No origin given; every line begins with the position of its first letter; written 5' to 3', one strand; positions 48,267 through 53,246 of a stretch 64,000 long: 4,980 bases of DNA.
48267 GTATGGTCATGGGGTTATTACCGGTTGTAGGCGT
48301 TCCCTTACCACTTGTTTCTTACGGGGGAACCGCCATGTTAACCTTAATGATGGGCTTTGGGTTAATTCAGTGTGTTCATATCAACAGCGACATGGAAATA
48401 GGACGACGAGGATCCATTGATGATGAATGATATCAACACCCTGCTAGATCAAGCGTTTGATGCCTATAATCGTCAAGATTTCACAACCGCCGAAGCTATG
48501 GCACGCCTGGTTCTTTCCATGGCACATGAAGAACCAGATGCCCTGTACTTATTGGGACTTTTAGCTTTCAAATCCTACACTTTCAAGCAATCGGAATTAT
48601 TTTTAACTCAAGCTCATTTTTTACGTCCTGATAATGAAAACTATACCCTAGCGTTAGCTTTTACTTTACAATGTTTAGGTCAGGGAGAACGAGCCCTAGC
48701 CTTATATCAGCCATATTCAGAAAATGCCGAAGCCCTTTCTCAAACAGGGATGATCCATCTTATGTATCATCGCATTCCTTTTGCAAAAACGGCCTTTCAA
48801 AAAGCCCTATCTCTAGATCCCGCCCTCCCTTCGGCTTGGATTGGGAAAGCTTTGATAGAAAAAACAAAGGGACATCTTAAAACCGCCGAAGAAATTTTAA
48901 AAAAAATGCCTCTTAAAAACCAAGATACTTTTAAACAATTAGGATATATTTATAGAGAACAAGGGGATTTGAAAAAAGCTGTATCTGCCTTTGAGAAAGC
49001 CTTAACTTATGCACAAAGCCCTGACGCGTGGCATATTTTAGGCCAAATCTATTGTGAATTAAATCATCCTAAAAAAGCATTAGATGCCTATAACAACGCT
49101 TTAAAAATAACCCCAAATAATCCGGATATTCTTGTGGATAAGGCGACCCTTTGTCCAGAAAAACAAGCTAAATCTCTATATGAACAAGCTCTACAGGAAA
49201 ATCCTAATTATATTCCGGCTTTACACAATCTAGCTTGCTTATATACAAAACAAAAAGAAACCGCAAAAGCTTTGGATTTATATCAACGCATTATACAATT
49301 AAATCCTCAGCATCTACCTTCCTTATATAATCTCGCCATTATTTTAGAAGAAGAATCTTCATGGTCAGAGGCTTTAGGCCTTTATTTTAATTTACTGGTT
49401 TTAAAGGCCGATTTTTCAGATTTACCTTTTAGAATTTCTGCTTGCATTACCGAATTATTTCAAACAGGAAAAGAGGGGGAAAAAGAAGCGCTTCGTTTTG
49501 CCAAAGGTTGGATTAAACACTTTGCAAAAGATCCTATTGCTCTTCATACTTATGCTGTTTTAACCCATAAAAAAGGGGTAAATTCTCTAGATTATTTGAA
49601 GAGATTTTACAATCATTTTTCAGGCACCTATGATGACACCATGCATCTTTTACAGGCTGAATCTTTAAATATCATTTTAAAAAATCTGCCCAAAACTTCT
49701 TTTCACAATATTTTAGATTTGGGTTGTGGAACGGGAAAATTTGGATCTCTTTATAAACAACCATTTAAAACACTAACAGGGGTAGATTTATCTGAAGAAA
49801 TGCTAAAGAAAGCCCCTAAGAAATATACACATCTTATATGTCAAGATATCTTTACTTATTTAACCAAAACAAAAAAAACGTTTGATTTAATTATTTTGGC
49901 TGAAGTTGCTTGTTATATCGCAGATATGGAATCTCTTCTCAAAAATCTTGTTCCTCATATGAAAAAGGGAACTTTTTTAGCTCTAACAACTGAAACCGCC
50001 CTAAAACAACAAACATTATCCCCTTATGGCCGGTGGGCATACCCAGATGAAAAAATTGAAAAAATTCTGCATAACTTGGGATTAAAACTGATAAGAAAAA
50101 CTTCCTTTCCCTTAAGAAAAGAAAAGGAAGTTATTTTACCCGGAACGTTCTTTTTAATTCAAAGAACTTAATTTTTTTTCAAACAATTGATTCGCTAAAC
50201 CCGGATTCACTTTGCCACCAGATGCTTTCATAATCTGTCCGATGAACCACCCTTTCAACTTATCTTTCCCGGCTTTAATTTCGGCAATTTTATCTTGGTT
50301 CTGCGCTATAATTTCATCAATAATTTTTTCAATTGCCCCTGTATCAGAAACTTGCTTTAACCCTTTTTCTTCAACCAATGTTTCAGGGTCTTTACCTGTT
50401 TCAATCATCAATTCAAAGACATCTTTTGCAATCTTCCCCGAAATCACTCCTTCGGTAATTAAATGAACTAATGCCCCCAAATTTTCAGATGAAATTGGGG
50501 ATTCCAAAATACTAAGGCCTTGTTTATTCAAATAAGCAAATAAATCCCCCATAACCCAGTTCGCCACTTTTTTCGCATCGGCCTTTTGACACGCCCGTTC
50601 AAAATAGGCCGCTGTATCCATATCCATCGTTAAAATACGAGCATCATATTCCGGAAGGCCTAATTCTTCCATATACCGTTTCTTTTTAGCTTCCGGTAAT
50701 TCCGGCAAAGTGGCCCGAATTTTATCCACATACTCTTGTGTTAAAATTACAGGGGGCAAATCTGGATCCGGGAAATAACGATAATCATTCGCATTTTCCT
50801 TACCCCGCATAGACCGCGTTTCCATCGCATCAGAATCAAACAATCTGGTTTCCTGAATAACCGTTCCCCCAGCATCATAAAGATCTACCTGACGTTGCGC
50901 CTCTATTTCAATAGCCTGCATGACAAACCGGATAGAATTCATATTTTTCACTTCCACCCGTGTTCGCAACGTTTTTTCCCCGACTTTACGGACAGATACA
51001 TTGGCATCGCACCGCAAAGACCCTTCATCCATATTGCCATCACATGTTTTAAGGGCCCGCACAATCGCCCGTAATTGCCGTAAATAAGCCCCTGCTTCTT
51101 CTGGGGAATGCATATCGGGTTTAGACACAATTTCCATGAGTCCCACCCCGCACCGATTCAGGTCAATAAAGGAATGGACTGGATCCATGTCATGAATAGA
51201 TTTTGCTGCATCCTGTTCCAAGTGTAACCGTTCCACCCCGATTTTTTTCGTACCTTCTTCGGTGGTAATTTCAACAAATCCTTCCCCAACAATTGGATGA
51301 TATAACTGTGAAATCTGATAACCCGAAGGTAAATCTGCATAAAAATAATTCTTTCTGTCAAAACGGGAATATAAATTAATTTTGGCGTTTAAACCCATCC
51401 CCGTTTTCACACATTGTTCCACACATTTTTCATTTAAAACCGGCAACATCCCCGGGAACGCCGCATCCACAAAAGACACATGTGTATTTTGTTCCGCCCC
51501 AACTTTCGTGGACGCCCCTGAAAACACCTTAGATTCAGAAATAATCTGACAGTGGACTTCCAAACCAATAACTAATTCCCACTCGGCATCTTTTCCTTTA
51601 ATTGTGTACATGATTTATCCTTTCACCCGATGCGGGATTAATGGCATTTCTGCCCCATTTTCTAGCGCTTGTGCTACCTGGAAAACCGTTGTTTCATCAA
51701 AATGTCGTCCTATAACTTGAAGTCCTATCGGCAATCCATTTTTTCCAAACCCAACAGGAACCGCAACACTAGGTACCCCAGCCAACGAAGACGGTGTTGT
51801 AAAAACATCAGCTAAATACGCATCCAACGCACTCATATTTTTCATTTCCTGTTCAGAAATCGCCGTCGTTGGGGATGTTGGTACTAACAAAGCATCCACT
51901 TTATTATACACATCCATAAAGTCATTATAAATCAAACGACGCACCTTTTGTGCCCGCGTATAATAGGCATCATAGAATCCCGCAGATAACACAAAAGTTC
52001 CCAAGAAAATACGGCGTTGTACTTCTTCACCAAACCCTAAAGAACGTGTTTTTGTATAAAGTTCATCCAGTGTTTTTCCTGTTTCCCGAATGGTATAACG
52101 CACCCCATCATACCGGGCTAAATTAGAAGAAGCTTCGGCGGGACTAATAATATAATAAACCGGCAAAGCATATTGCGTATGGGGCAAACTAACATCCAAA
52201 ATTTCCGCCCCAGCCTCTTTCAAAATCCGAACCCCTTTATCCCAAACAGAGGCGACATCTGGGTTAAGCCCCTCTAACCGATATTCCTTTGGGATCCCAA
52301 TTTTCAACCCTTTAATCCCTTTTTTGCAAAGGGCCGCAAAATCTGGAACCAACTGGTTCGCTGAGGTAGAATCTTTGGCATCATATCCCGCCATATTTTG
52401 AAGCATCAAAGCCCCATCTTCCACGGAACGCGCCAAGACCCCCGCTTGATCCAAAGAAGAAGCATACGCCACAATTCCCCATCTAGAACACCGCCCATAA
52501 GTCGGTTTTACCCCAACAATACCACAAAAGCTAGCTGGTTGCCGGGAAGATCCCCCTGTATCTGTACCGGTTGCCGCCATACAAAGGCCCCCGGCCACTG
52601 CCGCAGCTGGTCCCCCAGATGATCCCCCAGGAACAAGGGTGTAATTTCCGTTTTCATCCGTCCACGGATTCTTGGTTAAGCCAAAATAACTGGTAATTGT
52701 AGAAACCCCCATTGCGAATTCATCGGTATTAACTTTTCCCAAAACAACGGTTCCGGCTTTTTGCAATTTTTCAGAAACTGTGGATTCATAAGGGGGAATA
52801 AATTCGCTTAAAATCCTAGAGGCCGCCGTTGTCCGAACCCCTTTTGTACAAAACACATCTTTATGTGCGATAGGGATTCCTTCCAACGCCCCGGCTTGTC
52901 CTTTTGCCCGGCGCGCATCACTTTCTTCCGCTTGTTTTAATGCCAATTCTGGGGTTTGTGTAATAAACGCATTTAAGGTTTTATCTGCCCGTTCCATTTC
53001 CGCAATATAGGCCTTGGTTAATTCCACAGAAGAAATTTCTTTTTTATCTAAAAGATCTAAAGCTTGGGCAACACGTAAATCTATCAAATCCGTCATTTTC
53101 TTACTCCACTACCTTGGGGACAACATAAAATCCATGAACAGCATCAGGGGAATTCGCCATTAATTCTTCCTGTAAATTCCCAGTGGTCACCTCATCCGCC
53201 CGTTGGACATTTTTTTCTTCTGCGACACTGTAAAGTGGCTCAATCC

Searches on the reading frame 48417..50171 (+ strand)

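Call 19: search_protein_families(library=pfam, proteins=[window:48417-50171:+], max_evalue=0.001)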
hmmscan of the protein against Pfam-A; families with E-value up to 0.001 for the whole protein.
window:48417-50171:+ (584 aa): 30 families (the best 25 are shown)
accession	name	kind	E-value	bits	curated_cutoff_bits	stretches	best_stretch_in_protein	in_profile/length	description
PF07719.23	TPR_2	-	1.3e-29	100.3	27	3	202-235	1-34/34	Tetratricopeptide repeat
PF00515.34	TPR_1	-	2.1e-28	97.4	27.8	3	268-299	3-34/34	Tetratricopeptide repeat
PF13431.12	TPR_17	-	1.8e-23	81.2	24.4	1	254-286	1-33/34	Tetratricopeptide repeat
PF14559.12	TPR_19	-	1.4e-22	80.2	25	2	250-304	9-62/68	Tetratricopeptide repeat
PF23914.1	TPR_CcmH_CycH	-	7.1e-21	75.1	42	2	202-298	50-153/158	Cytochrome c-type biogenesis protein H TPR domain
PF13181.12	TPR_8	-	2.9e-20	71.1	25.7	1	174-200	6-32/34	Tetratricopeptide repeat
PF13428.12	TPR_14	-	1.2e-19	69.2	23.5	2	202-244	1-43/44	Tetratricopeptide repeat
PF13176.12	TPR_7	-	2.8e-17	61.7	27.9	0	268-296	1-29/36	Tetratricopeptide repeat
PF13424.12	TPR_12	-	1.8e-16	60.5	30.1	2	174-231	8-74/77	Tetratricopeptide repeat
PF13432.12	TPR_16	-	4.1e-16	59.5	32.7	1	175-236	3-65/65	Tetratricopeptide repeat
PF13489.12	Methyltransf_23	-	7.4e-15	55.5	27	1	420-546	13-138/164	Methyltransferase domain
PF13414.12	TPR_11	-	1.9e-14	53.5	26.8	1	209-239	1-31/42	TPR repeat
PF12895.13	ANAPC3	-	2.6e-14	53.7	27.2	1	152-227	7-81/82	Anaphase-promoting complex, cyclosome, subunit 3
PF08241.18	Methyltransf_11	-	8.1e-14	52.5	21.2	1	433-522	1-94/95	Methyltransferase domain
PF13649.12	Methyltransf_25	-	1.4e-13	51.7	27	1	432-518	1-96/97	Methyltransferase domain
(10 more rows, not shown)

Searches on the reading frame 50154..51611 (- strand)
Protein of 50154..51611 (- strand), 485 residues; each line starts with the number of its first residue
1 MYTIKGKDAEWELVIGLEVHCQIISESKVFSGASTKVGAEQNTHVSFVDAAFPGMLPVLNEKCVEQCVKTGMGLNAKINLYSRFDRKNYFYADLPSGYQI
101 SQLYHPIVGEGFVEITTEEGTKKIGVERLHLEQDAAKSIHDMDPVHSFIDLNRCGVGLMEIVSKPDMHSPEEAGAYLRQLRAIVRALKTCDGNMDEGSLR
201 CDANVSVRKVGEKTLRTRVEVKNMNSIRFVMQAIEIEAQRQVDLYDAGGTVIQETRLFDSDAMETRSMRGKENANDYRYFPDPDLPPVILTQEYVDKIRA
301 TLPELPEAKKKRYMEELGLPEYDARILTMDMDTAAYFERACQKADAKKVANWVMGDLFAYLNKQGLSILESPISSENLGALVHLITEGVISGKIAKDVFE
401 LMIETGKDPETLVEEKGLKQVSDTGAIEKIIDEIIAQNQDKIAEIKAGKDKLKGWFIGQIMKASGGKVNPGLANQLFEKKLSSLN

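Call 19: search_protein_families(library=pfam, proteins=[window:50154-51611:-], max_evalue=0.001)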
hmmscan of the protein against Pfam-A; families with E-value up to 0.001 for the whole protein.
window:50154-51611:- (485 aa): 2 families
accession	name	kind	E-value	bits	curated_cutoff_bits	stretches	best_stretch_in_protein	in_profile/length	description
PF02934.20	GatB_N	-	2.7e-118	394.6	23.4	1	13-295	1-276/277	GatB/GatE catalytic domain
PF02637.23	GatB_Yqey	-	3.2e-54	183.3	27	1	336-481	2-148/148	GatB domain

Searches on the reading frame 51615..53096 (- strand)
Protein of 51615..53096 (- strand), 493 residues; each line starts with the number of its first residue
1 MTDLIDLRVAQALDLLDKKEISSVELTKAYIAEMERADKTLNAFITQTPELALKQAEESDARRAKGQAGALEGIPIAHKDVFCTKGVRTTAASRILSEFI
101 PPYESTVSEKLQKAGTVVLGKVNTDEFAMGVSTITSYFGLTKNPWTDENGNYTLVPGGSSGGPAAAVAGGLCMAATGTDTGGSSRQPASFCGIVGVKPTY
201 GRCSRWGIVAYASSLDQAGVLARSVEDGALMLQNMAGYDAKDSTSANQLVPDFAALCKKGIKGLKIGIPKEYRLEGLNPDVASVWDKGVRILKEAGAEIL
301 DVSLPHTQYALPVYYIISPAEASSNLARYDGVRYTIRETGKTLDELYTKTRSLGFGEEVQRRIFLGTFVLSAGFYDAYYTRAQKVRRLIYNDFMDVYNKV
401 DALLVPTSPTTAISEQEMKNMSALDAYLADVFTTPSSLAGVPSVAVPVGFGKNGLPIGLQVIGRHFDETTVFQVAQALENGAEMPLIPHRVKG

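Call 19: search_protein_families(library=pfam, proteins=[window:51615-53096:-], max_evalue=0.001)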
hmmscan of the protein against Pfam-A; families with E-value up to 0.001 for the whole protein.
window:51615-53096:- (493 aa): 1 family
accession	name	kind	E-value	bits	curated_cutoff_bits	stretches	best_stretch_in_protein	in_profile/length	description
PF01425.27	Amidase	-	2.6e-142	475.5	27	1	25-471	1-444/445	Amidase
